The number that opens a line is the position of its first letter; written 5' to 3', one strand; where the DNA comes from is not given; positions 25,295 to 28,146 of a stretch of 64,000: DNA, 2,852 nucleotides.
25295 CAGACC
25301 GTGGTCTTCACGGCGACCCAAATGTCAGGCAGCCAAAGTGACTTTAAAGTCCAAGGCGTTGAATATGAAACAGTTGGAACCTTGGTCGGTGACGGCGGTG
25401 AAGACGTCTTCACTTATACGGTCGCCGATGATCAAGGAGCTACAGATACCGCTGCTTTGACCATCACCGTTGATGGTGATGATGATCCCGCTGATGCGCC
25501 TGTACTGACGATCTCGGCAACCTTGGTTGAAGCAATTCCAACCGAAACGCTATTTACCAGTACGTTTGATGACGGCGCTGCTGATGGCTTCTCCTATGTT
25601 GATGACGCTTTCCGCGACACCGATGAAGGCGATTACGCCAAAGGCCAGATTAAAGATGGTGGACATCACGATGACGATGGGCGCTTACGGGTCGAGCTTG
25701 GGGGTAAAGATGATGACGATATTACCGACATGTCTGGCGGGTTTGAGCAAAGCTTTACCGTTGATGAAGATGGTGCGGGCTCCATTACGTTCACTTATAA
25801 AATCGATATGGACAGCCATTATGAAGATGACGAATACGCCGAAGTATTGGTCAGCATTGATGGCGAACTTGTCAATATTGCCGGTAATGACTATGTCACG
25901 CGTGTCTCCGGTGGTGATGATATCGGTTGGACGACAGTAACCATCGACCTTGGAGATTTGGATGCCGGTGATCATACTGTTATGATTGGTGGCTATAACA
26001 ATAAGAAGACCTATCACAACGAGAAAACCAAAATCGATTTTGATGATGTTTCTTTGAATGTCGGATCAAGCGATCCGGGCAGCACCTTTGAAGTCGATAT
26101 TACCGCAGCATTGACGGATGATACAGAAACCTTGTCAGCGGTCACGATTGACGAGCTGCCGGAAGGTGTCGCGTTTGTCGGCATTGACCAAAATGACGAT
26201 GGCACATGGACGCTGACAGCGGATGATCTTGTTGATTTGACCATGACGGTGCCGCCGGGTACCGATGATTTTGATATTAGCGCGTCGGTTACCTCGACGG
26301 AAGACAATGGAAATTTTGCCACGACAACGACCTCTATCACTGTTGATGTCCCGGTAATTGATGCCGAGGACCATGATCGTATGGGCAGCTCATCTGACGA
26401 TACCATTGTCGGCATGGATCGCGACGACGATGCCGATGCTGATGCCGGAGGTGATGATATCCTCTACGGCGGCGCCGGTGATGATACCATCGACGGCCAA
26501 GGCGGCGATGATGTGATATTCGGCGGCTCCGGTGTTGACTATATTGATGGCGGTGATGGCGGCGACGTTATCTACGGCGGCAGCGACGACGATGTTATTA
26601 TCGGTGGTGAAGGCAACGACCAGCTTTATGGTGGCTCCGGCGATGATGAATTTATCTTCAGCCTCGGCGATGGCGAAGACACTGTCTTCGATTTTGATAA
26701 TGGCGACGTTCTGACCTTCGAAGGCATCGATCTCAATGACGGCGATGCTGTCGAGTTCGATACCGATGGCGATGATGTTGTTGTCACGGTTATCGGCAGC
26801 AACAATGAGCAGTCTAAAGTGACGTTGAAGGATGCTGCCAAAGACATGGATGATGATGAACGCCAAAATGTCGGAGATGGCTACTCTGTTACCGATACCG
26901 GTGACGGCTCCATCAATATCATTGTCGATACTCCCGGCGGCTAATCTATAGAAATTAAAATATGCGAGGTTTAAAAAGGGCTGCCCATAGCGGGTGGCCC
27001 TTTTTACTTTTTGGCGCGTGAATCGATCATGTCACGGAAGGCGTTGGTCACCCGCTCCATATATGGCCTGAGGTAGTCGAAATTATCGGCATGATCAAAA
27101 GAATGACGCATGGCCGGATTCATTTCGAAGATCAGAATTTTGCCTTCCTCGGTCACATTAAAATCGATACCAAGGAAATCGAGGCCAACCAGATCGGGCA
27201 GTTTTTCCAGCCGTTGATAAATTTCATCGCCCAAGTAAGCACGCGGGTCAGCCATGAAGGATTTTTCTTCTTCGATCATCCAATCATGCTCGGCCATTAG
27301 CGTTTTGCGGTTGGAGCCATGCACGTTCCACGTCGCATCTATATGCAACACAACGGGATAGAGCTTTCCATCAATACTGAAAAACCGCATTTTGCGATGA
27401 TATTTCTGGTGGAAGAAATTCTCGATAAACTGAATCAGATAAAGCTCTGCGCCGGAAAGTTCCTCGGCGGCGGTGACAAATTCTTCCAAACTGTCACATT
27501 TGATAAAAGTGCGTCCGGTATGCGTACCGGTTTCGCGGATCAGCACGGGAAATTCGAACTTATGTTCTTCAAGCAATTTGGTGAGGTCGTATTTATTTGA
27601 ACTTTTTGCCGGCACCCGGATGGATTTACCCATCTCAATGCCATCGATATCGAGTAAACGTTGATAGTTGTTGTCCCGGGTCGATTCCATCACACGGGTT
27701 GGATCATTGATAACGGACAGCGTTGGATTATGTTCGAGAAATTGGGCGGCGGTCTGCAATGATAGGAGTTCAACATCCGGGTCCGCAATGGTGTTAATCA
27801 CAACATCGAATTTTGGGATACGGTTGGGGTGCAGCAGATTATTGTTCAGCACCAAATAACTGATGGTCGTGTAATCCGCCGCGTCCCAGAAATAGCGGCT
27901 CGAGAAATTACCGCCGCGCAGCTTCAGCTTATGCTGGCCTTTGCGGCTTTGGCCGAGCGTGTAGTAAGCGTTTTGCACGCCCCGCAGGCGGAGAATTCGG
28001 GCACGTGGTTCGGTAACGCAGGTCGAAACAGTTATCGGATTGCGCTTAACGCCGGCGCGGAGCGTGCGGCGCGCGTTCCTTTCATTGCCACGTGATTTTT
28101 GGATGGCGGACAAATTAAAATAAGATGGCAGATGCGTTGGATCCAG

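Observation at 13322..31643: Lap-like giant-adhesin release locus with a Cache-PAS-degenerate-HD-GYP membrane protein in the LapD position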

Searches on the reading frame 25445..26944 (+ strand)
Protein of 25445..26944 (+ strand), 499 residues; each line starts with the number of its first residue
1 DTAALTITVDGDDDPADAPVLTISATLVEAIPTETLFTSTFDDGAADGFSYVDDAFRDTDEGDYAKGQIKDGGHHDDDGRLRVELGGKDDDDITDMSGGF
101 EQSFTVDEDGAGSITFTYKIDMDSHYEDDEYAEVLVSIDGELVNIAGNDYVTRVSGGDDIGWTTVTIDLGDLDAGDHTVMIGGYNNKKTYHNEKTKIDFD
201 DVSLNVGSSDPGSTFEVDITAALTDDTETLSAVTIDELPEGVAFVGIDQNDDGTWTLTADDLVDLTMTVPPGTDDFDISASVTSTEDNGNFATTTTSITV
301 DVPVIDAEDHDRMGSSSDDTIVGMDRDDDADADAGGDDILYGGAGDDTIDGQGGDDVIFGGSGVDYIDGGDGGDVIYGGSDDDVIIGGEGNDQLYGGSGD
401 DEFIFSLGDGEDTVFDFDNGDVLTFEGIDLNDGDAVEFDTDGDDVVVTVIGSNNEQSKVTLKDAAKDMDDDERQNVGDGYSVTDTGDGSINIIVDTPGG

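Call 47: search_protein_families(library=ncbifam, proteins=[window:25445-26944:+], max_evalue=0.1)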
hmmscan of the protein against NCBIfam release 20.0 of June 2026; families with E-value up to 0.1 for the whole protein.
window:25445-26944:+ (499 aa): 7 families
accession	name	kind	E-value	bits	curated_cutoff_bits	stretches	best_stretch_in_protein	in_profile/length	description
NF033943.0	RTX_toxin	subfamily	1.7e-11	43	1000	1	309-466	695-858/930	RTX family hemolysin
NF052454.1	BtaGlycanEglC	equivalog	3.8e-09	36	700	2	369-449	105-187/459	endo-1,3-1,4-beta-glycanase EglC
NF050046.1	PueAB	exception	5.4e-09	35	670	1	366-467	507-606/616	polyurethane esterase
NF033203.1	entero_EhxA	exception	1.2e-08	33.6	2000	1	319-434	703-816/997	enterohemolysin EhxA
NF053766.1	ZapA_metallo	exception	1.8e-06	27.3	940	2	367-420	351-409/483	ZapA family metalloprotease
NF035945.1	Zn_serralysin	subfamily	1.8e-05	24.1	500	2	359-429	323-399/462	serralysin family metalloprotease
NF005462.0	PRK07058.1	equivalog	0.046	12.7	486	1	172-239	9-78/396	acetate/propionate family kinase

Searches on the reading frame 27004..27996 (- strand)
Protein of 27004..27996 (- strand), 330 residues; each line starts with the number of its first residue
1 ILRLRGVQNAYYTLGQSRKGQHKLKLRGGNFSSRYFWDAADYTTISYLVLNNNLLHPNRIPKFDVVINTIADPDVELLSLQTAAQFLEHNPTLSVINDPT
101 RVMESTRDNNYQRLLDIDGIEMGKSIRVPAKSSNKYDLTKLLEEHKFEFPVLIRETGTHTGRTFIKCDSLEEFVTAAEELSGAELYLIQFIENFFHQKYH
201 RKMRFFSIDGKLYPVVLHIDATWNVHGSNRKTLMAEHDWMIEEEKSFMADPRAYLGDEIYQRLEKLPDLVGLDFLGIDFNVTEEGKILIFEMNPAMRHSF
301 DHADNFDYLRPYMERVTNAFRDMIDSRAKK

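Call 57: search_solved_structures(query=window:27004-27996:-, max_evalue=1)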
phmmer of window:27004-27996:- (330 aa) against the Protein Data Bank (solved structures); distinct sequences matched with E-value up to 1: 1.
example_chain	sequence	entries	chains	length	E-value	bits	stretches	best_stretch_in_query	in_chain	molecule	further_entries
7drm_A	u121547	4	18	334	0.89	12.1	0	254-314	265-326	ATP-grasp domain-containing protein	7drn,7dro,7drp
